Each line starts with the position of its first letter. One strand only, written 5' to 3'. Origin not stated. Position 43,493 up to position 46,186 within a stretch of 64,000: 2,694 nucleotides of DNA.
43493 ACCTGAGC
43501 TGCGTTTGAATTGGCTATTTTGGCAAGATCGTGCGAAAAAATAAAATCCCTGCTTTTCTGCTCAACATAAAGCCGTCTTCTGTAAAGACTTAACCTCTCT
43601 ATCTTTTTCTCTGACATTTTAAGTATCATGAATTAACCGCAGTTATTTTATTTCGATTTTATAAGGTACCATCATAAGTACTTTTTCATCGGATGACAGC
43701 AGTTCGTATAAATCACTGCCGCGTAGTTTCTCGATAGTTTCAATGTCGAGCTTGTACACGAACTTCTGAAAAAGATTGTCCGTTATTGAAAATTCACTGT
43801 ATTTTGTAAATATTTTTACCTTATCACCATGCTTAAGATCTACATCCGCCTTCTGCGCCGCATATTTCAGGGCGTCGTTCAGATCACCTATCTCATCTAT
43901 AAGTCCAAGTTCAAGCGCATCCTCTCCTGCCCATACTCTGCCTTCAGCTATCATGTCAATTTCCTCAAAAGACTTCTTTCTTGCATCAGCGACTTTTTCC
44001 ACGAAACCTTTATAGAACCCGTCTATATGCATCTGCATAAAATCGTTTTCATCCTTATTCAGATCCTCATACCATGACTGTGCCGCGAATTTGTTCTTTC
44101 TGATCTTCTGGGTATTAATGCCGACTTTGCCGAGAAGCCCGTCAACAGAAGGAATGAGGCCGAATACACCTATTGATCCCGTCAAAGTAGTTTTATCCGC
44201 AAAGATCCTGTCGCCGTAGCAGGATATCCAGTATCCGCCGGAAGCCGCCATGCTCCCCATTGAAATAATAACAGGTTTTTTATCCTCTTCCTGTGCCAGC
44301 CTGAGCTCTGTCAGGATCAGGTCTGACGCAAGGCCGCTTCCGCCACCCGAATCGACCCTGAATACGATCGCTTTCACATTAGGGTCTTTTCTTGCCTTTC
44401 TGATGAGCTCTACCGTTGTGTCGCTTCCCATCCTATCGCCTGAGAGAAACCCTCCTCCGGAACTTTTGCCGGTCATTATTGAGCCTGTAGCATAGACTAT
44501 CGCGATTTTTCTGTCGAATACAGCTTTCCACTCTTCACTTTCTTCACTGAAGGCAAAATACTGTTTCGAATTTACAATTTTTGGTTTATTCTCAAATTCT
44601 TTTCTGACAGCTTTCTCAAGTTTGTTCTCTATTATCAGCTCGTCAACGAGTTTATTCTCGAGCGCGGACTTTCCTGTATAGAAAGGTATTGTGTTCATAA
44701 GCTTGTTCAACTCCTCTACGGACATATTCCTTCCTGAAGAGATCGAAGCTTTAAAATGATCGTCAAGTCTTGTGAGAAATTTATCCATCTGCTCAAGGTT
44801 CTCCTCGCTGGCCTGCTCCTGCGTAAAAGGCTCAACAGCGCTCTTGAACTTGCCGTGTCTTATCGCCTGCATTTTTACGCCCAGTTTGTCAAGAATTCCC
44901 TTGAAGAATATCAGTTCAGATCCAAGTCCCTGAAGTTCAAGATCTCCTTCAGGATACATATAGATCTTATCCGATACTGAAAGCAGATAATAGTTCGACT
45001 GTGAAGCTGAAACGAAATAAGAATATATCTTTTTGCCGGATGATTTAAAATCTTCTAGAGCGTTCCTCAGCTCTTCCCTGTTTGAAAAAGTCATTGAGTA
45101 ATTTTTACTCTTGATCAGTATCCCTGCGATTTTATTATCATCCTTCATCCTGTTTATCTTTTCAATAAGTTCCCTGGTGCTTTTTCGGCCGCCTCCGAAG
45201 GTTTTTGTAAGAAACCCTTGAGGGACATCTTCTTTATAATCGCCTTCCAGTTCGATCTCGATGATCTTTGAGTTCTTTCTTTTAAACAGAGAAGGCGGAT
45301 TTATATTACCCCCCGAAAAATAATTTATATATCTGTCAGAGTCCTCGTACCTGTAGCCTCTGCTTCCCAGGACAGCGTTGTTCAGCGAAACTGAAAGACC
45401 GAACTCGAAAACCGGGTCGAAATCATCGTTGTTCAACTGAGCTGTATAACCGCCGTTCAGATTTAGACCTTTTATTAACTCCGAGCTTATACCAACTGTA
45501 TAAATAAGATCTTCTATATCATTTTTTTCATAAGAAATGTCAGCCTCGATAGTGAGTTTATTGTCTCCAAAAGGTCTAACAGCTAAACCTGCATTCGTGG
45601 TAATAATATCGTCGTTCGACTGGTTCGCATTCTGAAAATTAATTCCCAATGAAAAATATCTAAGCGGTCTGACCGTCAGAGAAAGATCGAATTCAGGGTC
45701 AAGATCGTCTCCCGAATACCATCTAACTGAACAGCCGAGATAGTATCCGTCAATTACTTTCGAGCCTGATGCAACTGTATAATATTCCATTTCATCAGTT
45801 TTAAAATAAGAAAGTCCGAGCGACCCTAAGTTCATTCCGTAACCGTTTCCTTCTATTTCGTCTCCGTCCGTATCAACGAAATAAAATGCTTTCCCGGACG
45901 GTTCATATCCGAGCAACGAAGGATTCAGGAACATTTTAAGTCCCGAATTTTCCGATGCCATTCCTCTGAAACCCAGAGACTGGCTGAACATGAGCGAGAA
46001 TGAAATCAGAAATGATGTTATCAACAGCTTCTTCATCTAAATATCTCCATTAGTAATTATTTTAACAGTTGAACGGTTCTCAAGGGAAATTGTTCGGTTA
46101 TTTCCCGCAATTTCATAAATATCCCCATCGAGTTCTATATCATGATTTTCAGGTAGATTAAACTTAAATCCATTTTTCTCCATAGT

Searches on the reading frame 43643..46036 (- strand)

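Call 27: search_protein_families(library=ncbifam, proteins=[window:43643-46036:-], max_evalue=0.00001)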
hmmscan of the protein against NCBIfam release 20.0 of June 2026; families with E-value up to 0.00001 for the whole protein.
window:43643-46036:- (797 aa): 4 families
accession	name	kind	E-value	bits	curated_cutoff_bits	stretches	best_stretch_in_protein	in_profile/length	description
TIGR00705.1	SppA_67K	equivalog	3.8e-123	411.9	311.45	1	285-748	76-541/590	signal peptide peptidase SppA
NF008195.0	PRK10949.1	equivalog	2.2e-105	353.2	746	1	288-736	98-546/618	signal peptide peptidase SppA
TIGR00706.1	SppA_dom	equivalog_domain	2.7e-71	239.5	155.45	2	510-728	1-205/208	signal peptide peptidase SppA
NF008745.0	PRK11778.1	equivalog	4.4e-26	91.8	259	1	556-747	132-322/345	protease SohB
